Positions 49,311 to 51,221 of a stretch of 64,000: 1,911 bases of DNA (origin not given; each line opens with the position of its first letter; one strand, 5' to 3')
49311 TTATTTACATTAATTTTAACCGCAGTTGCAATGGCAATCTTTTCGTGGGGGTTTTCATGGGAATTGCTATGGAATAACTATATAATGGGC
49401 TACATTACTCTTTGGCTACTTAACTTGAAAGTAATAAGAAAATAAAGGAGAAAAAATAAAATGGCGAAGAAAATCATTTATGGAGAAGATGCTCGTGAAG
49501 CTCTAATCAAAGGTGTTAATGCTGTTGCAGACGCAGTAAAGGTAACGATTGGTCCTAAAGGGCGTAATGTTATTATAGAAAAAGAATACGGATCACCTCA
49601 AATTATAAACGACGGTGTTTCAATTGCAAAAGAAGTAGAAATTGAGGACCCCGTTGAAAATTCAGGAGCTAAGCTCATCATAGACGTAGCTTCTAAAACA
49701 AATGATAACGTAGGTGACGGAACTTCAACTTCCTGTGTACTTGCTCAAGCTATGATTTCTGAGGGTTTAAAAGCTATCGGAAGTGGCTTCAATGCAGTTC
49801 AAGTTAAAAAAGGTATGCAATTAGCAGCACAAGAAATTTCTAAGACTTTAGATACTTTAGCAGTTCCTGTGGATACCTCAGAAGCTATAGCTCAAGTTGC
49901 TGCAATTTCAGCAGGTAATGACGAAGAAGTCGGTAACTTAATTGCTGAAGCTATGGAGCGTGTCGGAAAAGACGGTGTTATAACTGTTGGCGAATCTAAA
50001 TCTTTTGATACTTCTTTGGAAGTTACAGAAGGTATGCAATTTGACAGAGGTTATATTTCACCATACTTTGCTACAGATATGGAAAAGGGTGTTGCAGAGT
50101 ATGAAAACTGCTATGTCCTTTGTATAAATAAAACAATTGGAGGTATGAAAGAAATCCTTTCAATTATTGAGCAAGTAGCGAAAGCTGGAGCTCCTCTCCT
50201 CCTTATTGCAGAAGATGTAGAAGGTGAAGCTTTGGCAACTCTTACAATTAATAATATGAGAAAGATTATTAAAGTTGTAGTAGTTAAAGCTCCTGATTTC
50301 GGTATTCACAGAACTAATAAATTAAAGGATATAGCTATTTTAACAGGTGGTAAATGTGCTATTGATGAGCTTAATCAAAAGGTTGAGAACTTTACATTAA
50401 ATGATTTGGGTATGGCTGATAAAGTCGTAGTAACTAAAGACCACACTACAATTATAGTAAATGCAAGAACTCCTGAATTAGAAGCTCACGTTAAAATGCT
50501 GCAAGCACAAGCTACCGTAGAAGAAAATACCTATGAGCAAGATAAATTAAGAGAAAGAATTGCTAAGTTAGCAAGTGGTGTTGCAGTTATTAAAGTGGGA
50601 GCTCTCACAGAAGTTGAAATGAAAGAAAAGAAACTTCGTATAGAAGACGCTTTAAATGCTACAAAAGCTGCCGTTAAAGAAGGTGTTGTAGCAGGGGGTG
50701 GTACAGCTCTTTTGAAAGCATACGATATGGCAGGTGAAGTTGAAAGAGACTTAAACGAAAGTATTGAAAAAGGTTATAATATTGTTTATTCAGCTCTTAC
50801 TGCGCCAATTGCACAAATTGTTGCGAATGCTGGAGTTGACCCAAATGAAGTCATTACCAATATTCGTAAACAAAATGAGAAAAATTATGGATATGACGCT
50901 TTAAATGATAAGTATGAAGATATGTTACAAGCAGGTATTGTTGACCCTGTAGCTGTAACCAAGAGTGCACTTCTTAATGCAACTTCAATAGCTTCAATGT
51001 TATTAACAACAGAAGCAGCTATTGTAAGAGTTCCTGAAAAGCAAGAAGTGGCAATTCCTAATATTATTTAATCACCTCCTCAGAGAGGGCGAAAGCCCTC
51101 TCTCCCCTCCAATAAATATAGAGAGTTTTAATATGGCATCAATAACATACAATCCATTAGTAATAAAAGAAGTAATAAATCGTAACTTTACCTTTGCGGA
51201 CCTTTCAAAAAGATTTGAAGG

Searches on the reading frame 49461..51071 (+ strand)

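Call 15: search_protein_families(library=pfam, proteins=[window:49461-51071:+], max_evalue=0.001)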
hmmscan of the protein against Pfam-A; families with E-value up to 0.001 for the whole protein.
window:49461-51071:+ (536 aa): 1 family
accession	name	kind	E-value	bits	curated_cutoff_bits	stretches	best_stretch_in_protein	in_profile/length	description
PF00118.29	Cpn60_TCP1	-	3.7e-77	260.5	34.3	1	22-522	1-487/490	TCP-1/cpn60 chaperonin family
